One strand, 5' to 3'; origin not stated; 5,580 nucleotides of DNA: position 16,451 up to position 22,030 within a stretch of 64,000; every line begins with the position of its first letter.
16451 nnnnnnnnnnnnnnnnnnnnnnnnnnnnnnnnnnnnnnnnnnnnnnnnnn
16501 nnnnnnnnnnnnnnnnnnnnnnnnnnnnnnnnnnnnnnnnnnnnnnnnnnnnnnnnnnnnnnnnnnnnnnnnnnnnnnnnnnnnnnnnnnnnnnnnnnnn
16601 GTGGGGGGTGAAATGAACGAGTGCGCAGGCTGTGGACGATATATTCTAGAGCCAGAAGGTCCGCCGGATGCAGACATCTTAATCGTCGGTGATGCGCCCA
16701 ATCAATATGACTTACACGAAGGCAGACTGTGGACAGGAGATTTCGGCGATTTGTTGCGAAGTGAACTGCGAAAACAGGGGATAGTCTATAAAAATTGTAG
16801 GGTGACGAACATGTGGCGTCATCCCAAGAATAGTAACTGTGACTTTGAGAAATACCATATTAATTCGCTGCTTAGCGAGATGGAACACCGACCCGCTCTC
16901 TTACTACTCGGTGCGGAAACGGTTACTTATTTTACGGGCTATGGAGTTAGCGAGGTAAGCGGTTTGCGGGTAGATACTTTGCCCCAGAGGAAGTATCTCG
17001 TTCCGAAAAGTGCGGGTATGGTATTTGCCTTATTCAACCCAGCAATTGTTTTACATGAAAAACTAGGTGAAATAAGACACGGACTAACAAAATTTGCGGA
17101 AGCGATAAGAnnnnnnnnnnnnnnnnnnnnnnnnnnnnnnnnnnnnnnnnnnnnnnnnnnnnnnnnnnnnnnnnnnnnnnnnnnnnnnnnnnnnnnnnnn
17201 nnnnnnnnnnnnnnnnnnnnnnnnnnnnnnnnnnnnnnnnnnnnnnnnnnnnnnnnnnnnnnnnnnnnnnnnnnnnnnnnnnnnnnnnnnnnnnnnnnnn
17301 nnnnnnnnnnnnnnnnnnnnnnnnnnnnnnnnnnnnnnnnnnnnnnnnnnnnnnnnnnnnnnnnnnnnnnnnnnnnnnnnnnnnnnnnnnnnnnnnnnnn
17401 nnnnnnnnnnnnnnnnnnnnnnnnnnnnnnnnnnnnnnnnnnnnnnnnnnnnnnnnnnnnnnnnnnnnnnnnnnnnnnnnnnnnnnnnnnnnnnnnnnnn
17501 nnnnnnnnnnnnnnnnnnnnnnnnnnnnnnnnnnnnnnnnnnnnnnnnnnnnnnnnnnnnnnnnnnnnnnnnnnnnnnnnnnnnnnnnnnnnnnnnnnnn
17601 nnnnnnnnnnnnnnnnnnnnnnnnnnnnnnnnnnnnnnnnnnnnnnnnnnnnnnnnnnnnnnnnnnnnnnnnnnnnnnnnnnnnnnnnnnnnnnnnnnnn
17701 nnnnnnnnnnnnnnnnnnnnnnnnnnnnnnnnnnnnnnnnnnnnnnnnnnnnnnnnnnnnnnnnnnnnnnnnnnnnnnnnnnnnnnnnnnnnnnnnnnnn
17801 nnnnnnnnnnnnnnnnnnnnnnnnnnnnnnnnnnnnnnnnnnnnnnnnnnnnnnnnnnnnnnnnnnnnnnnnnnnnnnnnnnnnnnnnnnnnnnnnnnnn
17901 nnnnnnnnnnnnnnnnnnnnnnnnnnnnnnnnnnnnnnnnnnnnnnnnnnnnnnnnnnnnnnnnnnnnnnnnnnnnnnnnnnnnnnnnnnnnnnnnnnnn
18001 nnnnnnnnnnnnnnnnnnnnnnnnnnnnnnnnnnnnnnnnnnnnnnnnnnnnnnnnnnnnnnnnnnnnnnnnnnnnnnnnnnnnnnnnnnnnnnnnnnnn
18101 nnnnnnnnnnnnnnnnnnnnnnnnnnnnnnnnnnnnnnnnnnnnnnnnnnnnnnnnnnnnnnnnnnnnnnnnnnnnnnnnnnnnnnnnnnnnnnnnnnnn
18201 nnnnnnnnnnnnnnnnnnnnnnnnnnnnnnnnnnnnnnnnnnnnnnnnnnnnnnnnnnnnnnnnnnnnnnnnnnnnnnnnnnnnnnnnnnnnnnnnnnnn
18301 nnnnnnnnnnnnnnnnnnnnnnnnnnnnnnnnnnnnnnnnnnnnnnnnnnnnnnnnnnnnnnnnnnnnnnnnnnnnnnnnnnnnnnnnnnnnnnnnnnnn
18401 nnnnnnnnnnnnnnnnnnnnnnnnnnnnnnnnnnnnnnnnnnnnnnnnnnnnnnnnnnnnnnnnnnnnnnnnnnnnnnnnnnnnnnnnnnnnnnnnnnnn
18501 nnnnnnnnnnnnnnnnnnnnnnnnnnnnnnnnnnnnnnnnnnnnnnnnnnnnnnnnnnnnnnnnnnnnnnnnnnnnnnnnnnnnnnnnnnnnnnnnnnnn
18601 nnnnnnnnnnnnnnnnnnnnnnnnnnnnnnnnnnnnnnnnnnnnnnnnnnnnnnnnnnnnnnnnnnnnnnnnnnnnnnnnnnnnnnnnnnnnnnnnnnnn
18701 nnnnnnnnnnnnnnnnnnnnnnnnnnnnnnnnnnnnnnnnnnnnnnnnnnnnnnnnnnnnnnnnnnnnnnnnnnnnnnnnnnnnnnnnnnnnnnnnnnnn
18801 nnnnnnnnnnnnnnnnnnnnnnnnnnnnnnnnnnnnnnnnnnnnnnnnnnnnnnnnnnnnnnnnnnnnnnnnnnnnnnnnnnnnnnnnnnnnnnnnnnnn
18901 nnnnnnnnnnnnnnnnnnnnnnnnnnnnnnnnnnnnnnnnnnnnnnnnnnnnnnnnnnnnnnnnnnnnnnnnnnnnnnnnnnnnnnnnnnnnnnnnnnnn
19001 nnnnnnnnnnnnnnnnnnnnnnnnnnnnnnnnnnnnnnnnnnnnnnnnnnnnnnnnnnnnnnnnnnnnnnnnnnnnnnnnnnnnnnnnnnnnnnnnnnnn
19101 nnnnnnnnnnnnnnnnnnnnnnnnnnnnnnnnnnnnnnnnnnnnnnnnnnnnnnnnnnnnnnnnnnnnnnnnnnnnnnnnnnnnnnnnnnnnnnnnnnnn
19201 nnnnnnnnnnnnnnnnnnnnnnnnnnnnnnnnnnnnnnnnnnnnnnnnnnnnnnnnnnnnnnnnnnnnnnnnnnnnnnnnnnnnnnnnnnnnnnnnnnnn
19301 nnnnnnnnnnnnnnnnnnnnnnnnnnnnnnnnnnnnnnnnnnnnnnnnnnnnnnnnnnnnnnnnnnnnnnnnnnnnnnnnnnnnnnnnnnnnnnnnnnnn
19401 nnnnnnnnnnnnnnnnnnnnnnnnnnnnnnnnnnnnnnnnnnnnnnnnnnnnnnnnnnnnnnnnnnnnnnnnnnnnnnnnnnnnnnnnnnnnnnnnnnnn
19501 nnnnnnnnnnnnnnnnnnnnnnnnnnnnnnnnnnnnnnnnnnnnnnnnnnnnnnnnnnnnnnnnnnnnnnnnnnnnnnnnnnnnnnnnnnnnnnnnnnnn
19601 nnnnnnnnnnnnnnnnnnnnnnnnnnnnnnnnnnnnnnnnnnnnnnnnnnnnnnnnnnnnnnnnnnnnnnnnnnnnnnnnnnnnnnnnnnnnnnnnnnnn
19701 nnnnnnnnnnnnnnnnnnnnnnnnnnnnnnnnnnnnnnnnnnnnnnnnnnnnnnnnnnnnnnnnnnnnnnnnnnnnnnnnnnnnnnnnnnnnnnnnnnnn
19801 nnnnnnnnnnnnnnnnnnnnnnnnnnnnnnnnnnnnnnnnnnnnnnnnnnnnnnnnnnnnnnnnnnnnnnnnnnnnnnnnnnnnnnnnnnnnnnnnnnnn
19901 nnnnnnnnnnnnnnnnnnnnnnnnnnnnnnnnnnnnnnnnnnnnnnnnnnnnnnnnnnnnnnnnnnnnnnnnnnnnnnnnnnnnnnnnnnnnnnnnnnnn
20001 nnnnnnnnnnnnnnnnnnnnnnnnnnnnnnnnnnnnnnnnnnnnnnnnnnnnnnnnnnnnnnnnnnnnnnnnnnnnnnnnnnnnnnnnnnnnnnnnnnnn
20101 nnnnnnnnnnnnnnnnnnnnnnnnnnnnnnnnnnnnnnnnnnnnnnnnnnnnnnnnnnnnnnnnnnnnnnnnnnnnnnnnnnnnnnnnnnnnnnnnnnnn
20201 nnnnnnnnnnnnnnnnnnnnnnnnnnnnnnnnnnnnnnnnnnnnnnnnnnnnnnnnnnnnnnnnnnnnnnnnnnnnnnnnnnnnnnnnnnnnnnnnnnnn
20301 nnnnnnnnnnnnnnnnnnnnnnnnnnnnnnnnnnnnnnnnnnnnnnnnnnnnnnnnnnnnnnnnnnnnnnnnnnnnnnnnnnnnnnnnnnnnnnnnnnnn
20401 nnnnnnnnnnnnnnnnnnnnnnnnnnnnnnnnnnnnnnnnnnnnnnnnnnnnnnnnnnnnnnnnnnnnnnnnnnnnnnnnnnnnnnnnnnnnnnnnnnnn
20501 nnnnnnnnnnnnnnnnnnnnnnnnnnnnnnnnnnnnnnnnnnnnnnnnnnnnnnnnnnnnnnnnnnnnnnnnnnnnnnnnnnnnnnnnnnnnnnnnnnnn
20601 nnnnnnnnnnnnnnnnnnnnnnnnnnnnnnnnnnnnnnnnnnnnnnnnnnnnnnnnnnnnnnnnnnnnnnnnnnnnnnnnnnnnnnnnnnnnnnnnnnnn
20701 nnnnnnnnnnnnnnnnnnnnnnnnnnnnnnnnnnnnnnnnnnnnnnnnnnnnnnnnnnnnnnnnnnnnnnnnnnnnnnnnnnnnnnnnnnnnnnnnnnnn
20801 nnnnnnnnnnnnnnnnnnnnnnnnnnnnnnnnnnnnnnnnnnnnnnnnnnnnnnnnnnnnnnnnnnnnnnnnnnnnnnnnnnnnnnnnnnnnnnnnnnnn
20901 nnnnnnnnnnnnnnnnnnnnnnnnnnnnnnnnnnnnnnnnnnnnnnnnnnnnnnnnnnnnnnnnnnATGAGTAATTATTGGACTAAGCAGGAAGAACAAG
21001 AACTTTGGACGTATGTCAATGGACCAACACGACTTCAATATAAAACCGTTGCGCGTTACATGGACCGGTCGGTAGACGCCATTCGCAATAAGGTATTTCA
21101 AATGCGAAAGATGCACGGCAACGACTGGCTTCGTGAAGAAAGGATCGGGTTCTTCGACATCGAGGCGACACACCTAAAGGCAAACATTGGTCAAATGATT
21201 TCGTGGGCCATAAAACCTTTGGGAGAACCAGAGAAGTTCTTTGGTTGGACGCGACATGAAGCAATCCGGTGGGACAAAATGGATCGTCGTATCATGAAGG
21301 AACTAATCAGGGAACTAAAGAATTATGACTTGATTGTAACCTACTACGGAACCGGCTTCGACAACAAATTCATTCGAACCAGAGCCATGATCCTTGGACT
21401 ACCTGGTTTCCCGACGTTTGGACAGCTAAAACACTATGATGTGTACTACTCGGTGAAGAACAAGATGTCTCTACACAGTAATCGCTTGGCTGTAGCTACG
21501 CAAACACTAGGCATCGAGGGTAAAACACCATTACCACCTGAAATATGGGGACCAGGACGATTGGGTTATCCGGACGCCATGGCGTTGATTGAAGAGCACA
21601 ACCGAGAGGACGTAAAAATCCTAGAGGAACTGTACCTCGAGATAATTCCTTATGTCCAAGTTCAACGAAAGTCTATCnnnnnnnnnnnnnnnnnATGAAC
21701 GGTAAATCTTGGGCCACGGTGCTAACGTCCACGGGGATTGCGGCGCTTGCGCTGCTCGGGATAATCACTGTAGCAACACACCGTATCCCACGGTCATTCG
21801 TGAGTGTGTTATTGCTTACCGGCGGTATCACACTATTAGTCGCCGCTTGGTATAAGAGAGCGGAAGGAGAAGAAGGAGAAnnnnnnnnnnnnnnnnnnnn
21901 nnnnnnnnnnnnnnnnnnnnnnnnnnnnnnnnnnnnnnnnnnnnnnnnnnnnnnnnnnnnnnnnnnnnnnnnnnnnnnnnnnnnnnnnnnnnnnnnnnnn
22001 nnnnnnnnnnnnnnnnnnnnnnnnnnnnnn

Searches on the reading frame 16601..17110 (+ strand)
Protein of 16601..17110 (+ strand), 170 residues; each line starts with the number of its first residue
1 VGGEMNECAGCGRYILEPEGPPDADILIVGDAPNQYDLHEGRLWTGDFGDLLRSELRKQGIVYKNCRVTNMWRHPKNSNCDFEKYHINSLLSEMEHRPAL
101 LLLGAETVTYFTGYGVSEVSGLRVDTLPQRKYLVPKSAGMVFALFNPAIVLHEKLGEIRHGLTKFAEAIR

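Call 33: search_protein_families(library=pfam, proteins=[window:16601-17110:+], max_evalue=0.01)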
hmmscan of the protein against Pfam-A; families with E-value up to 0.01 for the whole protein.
window:16601-17110:+ (170 aa): 1 family
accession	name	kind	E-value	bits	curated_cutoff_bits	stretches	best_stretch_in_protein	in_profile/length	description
PF03167.25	UDG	-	1.2e-10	42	24.3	1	18-156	2-127/141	Uracil DNA glycosylase superfamily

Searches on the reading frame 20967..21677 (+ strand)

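Call 34: search_protein_families(library=pfam, proteins=[window:20967-21677:+], max_evalue=0.01)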
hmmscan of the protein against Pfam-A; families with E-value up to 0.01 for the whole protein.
window:20967-21677:+ (237 aa): 3 families
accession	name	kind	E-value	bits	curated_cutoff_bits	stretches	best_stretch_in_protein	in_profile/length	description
PF13482.12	RNase_H_2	-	1.2e-11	45.3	22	1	62-223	2-161/165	RNase_H superfamily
PF03104.25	DNA_pol_B_exo1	-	0.00017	21.5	23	1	106-156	143-196/242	DNA polymerase family B, exonuclease domain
PF00249.37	Myb_DNA-binding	-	0.0059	17.1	24.4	0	4-42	3-41/46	Myb-like DNA-binding domain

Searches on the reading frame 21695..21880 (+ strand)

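Call 34: search_protein_families(library=pfam, proteins=[window:21695-21880:+], max_evalue=0.01)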
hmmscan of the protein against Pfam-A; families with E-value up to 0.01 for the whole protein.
window:21695-21880:+ (62 aa): 1 family
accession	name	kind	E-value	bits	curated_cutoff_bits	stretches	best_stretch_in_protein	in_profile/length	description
PF09534.15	Trp_oprn_chp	-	0.0001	22.7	29.6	1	2-53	37-87/180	Tryptophan-associated transmembrane protein (Trp_oprn_chp)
